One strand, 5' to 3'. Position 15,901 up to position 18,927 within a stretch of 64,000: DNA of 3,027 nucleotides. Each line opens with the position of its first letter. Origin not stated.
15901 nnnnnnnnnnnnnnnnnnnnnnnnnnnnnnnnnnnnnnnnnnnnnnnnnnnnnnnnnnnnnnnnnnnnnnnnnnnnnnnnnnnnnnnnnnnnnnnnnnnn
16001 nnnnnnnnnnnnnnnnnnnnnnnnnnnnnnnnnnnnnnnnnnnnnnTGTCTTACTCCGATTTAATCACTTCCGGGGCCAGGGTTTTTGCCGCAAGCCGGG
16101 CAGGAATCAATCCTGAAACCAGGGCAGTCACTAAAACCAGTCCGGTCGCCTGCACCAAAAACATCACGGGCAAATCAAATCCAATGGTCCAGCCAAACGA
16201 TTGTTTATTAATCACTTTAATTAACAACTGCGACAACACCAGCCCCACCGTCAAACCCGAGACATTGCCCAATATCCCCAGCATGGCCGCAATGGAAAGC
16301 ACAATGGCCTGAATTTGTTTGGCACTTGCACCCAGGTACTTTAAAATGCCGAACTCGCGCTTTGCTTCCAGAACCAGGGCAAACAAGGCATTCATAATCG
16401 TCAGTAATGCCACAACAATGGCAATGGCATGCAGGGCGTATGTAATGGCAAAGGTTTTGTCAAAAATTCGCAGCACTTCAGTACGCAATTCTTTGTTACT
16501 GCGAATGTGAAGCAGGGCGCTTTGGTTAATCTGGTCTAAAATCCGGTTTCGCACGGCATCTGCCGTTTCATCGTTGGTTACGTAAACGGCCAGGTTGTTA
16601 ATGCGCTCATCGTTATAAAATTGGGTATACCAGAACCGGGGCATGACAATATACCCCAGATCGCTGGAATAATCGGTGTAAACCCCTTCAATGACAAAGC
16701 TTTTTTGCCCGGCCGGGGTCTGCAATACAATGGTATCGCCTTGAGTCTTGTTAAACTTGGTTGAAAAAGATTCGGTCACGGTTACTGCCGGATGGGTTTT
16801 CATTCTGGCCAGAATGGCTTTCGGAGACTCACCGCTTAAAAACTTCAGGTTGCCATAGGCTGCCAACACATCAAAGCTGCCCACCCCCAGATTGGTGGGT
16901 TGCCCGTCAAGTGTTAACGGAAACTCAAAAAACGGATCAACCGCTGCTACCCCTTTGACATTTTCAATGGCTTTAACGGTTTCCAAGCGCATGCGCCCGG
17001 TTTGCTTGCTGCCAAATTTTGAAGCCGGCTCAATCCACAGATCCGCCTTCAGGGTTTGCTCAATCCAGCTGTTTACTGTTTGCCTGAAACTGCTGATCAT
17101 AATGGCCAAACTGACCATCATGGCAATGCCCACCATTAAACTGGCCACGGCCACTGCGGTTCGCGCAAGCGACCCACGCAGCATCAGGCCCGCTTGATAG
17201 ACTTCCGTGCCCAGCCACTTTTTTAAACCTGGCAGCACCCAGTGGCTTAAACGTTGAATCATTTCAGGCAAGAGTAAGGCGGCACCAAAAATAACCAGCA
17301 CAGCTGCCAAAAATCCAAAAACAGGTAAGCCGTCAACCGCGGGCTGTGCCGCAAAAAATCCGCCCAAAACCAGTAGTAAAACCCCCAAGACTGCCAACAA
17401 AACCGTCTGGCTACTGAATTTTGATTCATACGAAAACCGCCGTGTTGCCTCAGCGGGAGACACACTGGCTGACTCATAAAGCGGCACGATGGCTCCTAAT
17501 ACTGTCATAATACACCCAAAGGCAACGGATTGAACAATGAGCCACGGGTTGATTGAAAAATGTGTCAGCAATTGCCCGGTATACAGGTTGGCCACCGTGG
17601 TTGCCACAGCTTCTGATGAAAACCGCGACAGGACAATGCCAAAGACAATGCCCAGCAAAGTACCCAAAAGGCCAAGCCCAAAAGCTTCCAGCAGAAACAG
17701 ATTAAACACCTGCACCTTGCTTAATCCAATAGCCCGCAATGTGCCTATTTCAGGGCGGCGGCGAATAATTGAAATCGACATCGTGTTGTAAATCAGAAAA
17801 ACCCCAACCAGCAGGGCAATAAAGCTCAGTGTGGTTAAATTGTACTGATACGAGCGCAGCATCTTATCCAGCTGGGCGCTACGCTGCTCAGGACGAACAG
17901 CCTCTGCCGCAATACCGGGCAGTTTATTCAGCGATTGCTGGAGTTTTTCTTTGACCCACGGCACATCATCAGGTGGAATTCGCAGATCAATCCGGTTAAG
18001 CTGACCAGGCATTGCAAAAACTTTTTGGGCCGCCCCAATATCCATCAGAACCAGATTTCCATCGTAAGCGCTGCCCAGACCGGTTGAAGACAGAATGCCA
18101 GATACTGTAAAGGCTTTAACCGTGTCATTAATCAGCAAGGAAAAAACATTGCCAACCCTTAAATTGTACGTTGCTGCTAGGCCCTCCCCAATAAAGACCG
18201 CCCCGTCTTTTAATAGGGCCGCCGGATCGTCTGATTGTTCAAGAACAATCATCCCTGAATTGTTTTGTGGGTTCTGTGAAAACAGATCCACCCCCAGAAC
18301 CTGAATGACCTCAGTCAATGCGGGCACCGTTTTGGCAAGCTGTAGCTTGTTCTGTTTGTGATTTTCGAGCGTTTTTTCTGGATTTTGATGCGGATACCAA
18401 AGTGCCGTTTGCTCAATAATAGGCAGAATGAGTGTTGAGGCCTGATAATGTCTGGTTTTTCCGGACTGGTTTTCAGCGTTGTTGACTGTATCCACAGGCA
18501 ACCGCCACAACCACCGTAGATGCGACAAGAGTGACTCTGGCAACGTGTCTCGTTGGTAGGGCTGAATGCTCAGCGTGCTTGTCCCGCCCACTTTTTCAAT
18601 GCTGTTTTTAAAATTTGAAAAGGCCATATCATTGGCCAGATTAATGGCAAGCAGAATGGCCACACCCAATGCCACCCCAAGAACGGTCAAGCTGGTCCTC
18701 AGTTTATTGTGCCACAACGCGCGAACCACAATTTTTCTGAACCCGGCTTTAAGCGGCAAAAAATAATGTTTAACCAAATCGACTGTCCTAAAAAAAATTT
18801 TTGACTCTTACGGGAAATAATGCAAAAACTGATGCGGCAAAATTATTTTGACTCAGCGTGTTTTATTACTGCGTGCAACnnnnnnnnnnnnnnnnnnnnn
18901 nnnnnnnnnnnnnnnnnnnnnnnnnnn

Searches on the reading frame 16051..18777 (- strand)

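Call 46: search_protein_families(library=pfam, proteins=[window:16051-18777:-], max_evalue=0.00001)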
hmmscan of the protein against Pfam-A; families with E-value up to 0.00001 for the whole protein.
window:16051-18777:- (908 aa): 2 families
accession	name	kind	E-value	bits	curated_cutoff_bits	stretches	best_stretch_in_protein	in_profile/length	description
PF02687.27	FtsX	-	1.8e-35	122.1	25.5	2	316-441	2-120/120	FtsX-like permease C-terminal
PF12704.14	MacB_PCD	-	3.9e-26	93.1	27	2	540-746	1-204/207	MacB-like periplasmic core domain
